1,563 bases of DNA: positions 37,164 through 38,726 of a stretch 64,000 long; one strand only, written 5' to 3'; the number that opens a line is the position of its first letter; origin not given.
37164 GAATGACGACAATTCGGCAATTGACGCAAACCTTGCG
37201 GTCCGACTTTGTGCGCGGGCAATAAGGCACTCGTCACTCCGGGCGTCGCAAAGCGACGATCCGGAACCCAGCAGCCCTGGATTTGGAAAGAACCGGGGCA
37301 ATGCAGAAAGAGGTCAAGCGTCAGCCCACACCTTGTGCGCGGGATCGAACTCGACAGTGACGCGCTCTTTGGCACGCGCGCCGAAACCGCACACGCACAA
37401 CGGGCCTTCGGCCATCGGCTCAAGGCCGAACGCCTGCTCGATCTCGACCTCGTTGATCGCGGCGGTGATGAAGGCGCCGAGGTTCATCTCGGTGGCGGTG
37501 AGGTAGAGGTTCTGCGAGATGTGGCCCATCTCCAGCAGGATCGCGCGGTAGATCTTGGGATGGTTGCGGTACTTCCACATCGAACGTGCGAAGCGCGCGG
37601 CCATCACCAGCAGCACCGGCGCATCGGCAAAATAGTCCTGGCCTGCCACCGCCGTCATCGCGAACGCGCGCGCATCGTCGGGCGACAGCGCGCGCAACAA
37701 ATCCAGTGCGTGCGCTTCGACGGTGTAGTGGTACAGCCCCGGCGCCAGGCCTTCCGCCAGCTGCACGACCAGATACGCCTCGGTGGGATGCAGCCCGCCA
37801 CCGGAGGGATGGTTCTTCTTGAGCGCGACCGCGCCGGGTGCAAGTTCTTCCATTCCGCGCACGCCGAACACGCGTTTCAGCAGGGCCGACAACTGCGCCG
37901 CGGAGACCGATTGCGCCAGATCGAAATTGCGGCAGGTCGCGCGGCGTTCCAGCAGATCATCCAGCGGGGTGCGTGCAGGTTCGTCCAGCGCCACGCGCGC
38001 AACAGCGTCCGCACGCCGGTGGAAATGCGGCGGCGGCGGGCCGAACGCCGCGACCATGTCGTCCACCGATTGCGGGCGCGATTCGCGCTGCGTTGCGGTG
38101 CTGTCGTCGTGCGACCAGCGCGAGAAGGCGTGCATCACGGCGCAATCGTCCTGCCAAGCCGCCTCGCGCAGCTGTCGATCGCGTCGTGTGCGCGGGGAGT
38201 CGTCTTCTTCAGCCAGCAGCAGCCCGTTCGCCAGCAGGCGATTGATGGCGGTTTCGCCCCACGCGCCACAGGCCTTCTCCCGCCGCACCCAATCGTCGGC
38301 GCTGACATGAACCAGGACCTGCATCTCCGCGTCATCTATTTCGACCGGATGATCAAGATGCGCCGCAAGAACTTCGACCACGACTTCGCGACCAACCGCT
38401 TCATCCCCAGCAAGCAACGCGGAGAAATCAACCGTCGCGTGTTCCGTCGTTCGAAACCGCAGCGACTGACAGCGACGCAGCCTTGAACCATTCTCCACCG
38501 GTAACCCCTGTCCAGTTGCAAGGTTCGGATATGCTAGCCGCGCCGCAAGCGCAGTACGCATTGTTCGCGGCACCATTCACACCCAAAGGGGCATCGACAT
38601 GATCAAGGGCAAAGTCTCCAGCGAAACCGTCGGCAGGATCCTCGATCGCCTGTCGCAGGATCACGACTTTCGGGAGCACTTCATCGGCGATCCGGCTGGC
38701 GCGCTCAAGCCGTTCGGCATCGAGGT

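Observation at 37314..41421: Uncharacterised three-gene RiPP-like module: NHLP/Nif11-like peptide, stand-alone SagB-type dehydrogenase and membrane nucleotidyl-cyclase/TPR protein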

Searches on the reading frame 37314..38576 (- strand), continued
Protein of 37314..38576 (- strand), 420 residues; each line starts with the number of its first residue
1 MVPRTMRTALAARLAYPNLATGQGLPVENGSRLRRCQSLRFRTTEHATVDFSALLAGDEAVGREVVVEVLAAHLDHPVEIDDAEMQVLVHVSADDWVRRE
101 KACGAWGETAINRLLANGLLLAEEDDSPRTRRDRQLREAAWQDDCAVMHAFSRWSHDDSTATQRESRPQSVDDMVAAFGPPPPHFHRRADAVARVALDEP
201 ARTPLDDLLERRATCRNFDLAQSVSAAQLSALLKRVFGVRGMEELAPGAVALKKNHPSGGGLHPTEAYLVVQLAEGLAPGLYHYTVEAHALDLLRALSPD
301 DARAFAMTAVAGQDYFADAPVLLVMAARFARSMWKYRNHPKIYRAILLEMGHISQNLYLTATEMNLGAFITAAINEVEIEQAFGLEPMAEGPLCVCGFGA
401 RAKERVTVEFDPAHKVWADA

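Call 98: search_solved_structures(query=A3, max_evalue=0.01, show_alignments=4)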
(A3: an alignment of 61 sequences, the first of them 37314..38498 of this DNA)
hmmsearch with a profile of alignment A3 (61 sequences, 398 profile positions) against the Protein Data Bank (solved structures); distinct sequences matched with E-value up to 0.01: 11.
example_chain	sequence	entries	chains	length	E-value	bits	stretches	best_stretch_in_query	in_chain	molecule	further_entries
3eo7_A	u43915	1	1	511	4.1e-31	111.5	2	201-370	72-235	Putative Nitroreductase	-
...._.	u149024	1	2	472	1.1e-22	83.7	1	177-374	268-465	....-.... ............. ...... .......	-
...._B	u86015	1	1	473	1.1e-22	83.7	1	177-374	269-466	CyaGox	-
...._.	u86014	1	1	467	1.7e-22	83.1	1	177-368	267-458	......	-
7ly4_A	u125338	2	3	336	8.4e-15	57.8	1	162-361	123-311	BmdC, Oxidase | BmdC, NRPS oxidase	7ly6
7ly7_B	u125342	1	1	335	8.4e-15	57.8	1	162-361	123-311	BmdC, Oxidase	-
7ly5_B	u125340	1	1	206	1.7e-14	56.8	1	176-361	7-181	BmdC, oxidase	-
6gos_C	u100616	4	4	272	5.5e-11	45.2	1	221-375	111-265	Microcin B17-processing protein McbC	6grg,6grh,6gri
3hj9_A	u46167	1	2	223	0.00011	24.5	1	186-377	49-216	Oxidoreductase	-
3hoi_A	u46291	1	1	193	0.00012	24.4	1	168-360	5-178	FMN-dependent nitroreductase BF3017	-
8cqs_A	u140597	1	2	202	0.0057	18.8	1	169-354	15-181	Nitroreductase-like protein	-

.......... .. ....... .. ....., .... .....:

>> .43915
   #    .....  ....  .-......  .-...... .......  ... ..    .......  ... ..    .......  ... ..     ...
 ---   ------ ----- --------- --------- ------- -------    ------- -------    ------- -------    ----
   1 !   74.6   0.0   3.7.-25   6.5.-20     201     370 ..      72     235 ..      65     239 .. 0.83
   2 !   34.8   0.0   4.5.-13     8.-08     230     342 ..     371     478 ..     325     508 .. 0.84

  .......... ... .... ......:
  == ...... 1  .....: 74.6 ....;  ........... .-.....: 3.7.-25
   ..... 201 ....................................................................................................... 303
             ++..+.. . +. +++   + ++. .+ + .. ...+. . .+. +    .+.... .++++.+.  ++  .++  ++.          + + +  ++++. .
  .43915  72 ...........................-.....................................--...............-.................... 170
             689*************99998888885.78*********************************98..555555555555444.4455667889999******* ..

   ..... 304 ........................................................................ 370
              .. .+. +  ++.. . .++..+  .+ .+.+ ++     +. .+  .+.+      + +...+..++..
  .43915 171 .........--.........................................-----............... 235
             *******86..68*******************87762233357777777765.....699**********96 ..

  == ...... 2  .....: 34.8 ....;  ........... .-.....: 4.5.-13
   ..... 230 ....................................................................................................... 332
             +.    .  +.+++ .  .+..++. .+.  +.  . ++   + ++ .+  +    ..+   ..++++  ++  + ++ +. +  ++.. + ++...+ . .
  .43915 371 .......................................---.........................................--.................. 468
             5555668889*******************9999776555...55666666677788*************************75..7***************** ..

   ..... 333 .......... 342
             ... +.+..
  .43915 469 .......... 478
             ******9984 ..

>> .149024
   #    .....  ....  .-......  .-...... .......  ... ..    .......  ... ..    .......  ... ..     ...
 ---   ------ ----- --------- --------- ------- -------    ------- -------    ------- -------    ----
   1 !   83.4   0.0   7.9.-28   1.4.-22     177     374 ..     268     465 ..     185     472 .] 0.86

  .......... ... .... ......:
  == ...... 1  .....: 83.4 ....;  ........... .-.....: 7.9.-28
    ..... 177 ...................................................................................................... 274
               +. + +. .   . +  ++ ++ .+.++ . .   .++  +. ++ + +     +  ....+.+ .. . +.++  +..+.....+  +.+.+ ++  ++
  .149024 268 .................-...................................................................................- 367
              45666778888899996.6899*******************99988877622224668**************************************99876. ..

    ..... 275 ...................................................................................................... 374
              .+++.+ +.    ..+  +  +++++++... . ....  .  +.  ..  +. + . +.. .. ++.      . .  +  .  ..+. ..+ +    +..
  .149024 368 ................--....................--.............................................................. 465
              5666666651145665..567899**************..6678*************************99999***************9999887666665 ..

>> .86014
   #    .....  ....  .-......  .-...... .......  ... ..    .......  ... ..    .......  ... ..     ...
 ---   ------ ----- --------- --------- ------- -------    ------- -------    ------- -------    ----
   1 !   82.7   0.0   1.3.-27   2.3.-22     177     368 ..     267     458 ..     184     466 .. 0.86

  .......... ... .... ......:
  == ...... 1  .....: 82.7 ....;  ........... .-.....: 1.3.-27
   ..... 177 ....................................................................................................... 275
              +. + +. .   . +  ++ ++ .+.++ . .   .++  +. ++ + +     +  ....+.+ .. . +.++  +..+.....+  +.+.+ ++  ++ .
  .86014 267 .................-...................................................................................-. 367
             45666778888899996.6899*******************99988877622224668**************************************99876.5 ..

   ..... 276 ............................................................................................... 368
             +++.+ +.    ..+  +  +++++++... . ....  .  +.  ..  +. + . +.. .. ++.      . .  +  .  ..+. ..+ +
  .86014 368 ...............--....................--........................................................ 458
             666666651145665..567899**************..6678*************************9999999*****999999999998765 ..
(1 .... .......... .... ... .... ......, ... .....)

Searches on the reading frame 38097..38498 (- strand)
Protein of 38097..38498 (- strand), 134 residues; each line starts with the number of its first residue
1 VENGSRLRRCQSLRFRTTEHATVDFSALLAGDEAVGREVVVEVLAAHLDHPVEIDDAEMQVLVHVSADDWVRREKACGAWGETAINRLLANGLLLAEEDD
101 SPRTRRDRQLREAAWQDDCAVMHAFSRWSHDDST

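Call 74: predict_structure(alignment_id=A5)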
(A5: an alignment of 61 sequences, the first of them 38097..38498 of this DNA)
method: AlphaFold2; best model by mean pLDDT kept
length: 134 residues; sequences in the alignment: 61
mean_pLDDT: 90.6   pTM: 0.80
mean pLDDT of the five models: 90.6, 89.2, 89.3, 89.1, 87.5
residues with pLDDT >= 90: 109; 70-90: 13; 50-70: 8; < 50: 4
segments of 3 or more residues with pLDDT < 50: none
pLDDT, mean of each block of 10 residues (from residue 1): 78 94 95 95 95 96 96 96 97 95 94 86 74 50
secondary structure, 60 per line:
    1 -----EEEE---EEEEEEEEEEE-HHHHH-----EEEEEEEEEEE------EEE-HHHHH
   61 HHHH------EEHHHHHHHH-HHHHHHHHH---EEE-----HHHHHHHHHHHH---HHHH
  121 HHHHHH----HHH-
elements in order: E6-9 E13-23 H25-29 E35-45 E52-54 H56-64 H73-80 H82-90 E94-96 H102-113 H117-126

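Call 78: fold_search(model_id=the predicted structure, library=pdb)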
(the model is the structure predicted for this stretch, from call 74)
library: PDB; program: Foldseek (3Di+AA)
matches with E <= 10: 171; with E <= 0.001: 0
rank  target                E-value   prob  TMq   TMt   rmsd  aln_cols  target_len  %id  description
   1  8vpo                  1.4e-01  0.92  0.44  0.15   8.1       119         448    8  X-Ray Crystal Structure of TigE from Paramaledivibacter caminithermalis (released 2024-02-07)
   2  8hi7_A                1.9e-01  0.69  0.33  0.19   8.1       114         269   11  Crystal structure of a holoenzyme TglHI with two Fe irons for Pseudomonas syringae Peptidyl (S) 2-mercaptoglycine bios (released 2023-08-23)
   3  7vzu_A                2.0e-01  0.51  0.33  0.09   6.3       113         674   13  The structure of GdmN Y82F mutant (released 2022-11-16)
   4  8hci_A                5.6e-01  0.15  0.25  0.15  11.4       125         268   11  Crystal structure of a holoenzyme Fe-free TglHI for Pseudomonas syringae Peptidyl (S) 2-mercaptoglycine biosynthesis (released 2023-08-23)
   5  7vzq_A                6.7e-01  0.33  0.35  0.09   6.2       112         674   13  The structure of GdmN V24Y/G157A/R158A/G188R mutant in complex with carbamoyl adenylate intermediate (released 2022-11-16)
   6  6p59_F                8.1e-01  0.12  0.26  0.19  14.3       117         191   14  Crystal structure of SIVrcm Vif-CBFbeta-ELOB-ELOC complex (released 2019-12-25)
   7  9s2t                  1.1e+00  0.16  0.28  0.08   5.8       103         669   16  Carbamoyl transferase NovN involved in Novobiocin biosynthesis (released 2025-07-30)
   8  5wgg_A                1.2e+00  0.10  0.22  0.08   9.5        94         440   14  Structural Insights into Thioether Bond Formation in the Biosynthesis of Sactipeptides (released 2017-07-26)
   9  7vyj_B                1.3e+00  0.16  0.30  0.09   6.8       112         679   13  The structure of GdmN in complex with carbamoyl adenylate intermediate (released 2022-11-16)
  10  5uz9_MODEL_1_C        1.8e+00  0.02  0.12  0.08  13.4        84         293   14  Cryo EM structure of anti-CRISPRs, AcrF1 and AcrF2, bound to type I-F crRNA-guided CRISPR surveillance complex (released 2017-04-26)
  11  5uz9_MODEL_1_F        2.0e+00  0.04  0.12  0.06  20.1        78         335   13  Cryo EM structure of anti-CRISPRs, AcrF1 and AcrF2, bound to type I-F crRNA-guided CRISPR surveillance complex (released 2017-04-26)
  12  2ra5                  2.1e+00  0.16  0.18  0.16   7.0        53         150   21  Crystal structure of the putative transcriptional regulator from Streptomyces coelicolor (released 2007-09-25)
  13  6p59_B                2.1e+00  0.16  0.27  0.20   6.8        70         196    8  Crystal structure of SIVrcm Vif-CBFbeta-ELOB-ELOC complex (released 2019-12-25)
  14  8q86_G                2.1e+00  0.08  0.13  0.09  10.6        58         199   19  Trimer of the dimeric SaPI2 Stl transcriptional regulator (released 2025-03-05)
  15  9sjd_H                2.4e+00  0.01  0.12  0.08  13.4       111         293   10  Type I-F_HNH variant Cascade bound to dsDNA, HNH domain in outwards position (released 2026-02-18)
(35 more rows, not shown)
